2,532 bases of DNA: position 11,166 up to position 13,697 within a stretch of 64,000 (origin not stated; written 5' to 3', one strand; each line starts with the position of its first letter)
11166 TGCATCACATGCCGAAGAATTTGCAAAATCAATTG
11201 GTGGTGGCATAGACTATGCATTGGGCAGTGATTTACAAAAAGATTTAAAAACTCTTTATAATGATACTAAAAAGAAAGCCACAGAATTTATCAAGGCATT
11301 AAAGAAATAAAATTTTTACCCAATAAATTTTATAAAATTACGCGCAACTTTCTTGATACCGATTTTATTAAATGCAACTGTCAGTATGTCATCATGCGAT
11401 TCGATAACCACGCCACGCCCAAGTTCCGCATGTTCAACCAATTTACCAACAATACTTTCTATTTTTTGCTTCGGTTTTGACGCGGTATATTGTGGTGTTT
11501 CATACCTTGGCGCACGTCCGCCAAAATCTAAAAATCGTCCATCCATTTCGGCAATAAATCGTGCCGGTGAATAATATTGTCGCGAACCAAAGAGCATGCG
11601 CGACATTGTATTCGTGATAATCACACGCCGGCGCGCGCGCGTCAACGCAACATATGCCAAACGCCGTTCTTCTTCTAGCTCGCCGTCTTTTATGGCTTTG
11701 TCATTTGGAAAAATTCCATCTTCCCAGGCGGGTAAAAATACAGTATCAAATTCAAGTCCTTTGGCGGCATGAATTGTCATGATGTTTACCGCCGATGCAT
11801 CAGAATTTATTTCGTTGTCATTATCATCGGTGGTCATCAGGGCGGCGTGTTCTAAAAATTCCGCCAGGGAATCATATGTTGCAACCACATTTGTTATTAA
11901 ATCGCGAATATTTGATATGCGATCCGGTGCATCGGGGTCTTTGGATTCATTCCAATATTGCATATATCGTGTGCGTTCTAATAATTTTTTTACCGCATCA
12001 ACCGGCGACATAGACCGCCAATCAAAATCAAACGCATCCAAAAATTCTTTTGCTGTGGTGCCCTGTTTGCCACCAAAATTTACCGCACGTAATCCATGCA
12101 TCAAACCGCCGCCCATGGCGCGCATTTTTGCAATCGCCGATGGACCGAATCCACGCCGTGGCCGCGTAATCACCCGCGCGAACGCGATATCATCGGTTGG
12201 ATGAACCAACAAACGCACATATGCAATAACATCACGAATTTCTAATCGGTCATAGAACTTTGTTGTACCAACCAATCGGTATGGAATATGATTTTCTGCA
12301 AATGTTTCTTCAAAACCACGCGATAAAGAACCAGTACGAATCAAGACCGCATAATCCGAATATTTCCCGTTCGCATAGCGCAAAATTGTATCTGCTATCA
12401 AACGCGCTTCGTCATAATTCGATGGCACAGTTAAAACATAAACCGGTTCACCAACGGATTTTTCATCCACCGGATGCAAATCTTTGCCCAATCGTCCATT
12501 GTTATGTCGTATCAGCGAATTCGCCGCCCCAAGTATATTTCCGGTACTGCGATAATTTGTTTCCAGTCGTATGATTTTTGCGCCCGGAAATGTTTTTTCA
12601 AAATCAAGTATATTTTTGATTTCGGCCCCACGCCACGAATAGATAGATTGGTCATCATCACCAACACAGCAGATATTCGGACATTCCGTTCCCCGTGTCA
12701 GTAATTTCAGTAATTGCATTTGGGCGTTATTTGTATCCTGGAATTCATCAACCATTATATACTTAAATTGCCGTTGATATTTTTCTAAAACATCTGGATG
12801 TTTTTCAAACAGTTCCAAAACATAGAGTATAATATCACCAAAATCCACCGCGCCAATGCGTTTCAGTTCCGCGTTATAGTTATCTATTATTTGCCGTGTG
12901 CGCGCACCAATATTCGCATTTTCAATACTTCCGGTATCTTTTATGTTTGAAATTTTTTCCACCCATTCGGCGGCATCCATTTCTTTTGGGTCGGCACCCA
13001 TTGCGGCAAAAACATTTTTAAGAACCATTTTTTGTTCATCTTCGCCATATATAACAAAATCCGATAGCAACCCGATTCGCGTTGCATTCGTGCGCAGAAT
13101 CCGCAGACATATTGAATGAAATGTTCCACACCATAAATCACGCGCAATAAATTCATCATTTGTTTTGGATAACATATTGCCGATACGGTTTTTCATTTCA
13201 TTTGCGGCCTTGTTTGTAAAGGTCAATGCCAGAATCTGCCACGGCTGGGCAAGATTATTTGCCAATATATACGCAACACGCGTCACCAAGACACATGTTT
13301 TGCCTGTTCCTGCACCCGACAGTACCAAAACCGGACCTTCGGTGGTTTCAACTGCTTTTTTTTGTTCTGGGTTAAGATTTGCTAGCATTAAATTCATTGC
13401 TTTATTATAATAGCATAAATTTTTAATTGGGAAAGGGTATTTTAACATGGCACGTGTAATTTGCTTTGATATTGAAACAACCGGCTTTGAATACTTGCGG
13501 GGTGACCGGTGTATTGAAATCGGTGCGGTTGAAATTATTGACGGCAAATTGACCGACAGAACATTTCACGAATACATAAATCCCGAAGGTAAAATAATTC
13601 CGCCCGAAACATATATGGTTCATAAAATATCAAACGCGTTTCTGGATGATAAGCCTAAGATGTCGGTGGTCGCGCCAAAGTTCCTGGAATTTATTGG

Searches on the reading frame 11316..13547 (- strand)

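Call 43: search_protein_families(library=pfam, proteins=[window:11316-13547:-], max_evalue=0.001)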
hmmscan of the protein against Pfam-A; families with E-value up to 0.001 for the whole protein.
window:11316-13547:- (743 aa): 8 families
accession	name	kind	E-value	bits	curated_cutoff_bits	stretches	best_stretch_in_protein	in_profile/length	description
PF00580.27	UvrD-helicase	-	2.9e-84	283.4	23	1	58-321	1-271/271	UvrD/REP helicase N-terminal domain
PF13361.12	UvrD_C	-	2.6e-69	234.8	25.6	1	326-646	1-347/350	UvrD-like helicase C-terminal domain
PF13245.12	AAA_19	-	9.1e-22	78.1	25.1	1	62-304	1-132/134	AAA domain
PF13538.12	UvrD_C_2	-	1.7e-09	37.8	27.4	1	589-644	4-51/52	UvrD-like helicase C-terminal domain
PF13604.12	AAA_30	-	1.1e-08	35.4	27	1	58-132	2-75/191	AAA domain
PF01443.25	Viral_helicase1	-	1.5e-06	28.7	21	0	586-645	176-227/228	Viral superfamily 1 RNA helicase core domain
PF13087.12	AAA_12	-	0.00036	20.6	27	0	554-645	114-191/195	AAA domain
PF21196.3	PcrA_UvrD_tudor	-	0.00047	20.4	23.9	1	700-738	1-43/48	PcrA/UvrD tudor domain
